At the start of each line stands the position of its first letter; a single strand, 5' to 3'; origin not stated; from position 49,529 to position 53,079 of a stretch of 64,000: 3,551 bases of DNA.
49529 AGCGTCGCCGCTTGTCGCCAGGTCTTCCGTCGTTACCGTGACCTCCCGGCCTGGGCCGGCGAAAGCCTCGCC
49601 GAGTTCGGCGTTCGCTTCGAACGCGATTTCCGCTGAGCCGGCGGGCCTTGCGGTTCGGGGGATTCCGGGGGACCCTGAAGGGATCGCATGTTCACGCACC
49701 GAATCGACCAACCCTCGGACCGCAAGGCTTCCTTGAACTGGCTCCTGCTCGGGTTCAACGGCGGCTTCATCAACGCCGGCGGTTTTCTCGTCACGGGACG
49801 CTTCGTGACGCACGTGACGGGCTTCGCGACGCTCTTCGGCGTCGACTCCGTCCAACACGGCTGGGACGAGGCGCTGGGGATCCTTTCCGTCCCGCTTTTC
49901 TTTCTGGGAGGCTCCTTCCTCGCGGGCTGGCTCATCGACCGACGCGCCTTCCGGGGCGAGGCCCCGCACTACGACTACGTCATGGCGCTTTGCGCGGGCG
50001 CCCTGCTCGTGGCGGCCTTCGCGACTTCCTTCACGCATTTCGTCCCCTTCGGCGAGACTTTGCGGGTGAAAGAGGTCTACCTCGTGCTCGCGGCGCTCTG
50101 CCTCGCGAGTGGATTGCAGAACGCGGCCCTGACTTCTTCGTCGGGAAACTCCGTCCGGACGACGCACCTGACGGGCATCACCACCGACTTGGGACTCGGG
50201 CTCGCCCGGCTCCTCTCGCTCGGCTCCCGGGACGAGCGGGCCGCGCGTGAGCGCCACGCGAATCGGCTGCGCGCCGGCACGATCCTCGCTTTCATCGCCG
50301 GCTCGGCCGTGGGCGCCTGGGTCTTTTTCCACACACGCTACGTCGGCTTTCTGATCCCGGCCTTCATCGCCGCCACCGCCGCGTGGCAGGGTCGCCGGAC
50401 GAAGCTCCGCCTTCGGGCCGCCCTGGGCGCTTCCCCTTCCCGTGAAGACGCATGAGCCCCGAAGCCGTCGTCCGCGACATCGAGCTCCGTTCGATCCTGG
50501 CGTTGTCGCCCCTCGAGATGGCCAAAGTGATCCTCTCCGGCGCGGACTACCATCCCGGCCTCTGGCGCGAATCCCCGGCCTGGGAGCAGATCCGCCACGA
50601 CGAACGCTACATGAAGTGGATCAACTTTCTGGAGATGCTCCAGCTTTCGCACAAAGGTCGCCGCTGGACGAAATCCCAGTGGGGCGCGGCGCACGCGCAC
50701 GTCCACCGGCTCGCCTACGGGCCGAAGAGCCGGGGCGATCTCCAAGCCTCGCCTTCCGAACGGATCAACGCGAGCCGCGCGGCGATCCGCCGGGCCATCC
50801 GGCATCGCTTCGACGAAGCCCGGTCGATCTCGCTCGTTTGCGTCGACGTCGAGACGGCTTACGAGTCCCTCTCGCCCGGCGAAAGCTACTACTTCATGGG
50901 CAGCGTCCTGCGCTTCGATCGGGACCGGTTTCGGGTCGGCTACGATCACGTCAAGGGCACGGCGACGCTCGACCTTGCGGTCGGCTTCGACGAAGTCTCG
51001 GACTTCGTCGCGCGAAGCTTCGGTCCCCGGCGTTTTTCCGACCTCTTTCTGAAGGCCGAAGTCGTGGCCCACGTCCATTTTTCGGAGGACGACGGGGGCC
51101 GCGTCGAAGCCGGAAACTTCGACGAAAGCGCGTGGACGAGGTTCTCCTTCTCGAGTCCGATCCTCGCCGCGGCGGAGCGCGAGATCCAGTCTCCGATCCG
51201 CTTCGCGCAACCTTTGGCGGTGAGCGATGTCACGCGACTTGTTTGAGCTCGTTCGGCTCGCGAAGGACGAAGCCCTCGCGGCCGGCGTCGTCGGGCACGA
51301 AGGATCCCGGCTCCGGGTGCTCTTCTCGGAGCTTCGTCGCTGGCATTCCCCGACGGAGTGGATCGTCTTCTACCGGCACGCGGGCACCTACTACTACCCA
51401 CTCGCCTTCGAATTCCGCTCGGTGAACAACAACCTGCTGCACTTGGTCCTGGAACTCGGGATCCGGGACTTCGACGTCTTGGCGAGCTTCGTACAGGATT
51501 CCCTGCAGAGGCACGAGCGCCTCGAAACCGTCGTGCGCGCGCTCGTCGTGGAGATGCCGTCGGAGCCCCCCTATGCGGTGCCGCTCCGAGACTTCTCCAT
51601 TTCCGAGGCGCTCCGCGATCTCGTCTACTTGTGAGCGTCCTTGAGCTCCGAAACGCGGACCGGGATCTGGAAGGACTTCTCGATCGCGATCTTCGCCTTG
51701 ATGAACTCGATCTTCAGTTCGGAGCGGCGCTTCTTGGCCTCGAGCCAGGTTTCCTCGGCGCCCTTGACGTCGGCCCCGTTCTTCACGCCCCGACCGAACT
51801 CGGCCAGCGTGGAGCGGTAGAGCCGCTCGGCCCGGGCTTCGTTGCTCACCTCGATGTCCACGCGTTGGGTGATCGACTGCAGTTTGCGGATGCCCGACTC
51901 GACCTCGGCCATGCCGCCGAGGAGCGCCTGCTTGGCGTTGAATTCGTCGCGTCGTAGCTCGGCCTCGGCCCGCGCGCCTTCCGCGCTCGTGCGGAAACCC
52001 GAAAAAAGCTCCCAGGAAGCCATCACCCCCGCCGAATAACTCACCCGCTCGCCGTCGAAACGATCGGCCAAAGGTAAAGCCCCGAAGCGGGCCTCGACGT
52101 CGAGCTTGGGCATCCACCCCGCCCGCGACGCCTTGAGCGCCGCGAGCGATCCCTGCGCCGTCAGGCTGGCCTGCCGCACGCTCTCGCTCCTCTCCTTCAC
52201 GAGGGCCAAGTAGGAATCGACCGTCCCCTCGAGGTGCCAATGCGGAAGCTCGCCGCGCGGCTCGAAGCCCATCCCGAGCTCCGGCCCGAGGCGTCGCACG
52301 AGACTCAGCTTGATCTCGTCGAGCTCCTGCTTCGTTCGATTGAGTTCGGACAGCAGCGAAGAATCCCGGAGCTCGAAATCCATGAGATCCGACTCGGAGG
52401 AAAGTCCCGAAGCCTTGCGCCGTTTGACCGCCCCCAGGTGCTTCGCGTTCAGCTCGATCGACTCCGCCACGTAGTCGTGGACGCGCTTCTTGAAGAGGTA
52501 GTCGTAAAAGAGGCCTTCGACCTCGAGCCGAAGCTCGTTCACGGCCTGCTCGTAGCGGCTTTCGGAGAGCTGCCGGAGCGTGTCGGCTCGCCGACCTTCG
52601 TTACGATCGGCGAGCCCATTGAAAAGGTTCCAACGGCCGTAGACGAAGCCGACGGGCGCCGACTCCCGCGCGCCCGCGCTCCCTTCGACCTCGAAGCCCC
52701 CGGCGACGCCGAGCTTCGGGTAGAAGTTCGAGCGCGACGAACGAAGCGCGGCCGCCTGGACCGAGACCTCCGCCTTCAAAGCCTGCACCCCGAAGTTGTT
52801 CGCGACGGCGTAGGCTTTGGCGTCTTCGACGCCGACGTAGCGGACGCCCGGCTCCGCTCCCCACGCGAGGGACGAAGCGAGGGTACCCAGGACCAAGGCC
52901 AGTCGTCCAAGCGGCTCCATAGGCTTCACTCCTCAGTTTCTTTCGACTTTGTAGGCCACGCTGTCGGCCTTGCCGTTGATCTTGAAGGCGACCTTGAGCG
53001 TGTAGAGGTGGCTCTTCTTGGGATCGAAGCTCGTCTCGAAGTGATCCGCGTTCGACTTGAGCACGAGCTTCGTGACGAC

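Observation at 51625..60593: HME-RND pump (CzcA/CusA-like) and TolC-like channel without any membrane-fusion-protein gene, embedded in a lipoprotein/secreted-protein cluster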

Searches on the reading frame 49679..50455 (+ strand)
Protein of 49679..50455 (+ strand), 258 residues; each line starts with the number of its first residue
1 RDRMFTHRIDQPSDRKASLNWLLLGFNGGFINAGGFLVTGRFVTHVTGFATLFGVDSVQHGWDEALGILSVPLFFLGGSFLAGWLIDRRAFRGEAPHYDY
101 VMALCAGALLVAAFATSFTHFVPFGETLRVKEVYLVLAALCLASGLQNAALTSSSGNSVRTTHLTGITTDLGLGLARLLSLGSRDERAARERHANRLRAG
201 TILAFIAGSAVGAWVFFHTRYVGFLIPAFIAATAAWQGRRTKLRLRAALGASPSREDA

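Call 17: search_protein_families(library=pfam, max_evalue=0.001, proteins=[window:49679-50455:+])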
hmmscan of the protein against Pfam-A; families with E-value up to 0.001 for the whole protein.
window:49679-50455:+ (258 aa): 1 family
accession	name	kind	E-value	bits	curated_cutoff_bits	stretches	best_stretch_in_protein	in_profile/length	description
PF06912.16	DUF1275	-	1.5e-34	120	25.4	1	22-234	3-190/193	Protein of unknown function (DUF1275)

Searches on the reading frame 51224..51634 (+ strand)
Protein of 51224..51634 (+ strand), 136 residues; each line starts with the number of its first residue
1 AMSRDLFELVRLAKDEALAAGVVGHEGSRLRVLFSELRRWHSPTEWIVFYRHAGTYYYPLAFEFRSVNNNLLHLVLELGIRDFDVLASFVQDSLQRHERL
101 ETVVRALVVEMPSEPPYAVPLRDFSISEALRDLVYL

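Call 17: search_protein_families(library=pfam, max_evalue=0.001, proteins=[window:51224-51634:+])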
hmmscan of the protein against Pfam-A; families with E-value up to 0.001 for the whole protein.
window:51224-51634:+ (136 aa): 0 families

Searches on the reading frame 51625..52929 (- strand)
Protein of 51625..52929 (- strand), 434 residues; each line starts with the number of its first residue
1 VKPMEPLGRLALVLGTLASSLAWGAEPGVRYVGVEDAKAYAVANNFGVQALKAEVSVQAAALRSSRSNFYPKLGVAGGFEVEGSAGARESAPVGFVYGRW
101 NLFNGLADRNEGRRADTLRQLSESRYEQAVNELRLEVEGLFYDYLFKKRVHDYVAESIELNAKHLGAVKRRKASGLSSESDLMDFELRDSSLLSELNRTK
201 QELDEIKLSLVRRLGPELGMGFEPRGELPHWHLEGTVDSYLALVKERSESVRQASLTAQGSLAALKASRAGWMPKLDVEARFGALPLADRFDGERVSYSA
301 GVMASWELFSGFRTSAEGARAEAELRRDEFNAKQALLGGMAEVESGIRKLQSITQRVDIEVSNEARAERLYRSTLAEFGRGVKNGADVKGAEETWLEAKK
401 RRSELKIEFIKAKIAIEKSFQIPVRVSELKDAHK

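Call 3: search_protein_families(library=pfam, max_evalue=1, proteins=[window:51625-52929:-])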
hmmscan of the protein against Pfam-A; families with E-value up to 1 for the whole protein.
window:51625-52929:- (434 aa): 2 families
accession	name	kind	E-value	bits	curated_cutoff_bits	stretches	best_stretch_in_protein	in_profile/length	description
PF02321.23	OEP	-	3.4e-41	141.5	22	2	35-210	2-182/187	Outer membrane efflux protein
PF08826.15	DMPK_coil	-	0.27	11.8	22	1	172-207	24-59/61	DMPK coiled coil domain like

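Call 4: search_protein_families(library=ncbifam, max_evalue=1, proteins=[window:51625-52929:-])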
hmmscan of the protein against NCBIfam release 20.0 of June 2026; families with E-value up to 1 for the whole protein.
window:51625-52929:- (434 aa): 5 families
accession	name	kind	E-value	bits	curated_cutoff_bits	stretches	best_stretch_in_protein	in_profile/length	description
TIGR01844.1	type_I_sec_TolC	subfamily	4.2e-23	82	225.15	1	35-416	6-393/414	TolC family outer membrane protein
TIGR01845.1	outer_NodT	subfamily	1.6e-13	50.3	210.05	1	151-417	185-454/460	efflux transporter outer membrane subunit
NF052390.1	efflux_OMP_AbuO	equivalog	1e-05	24.5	700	1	236-402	244-412/447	multidrug efflux outer membrane protein AbuO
NF007390.0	PRK09915.1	equivalog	0.017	13.8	597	1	258-400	311-455/488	MdtP family multidrug efflux transporter outer membrane subunit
TIGR00598.1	rad14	equivalog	0.15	11.8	113.15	1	100-158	90-148/171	XPA/Rad14 family DNA repair protein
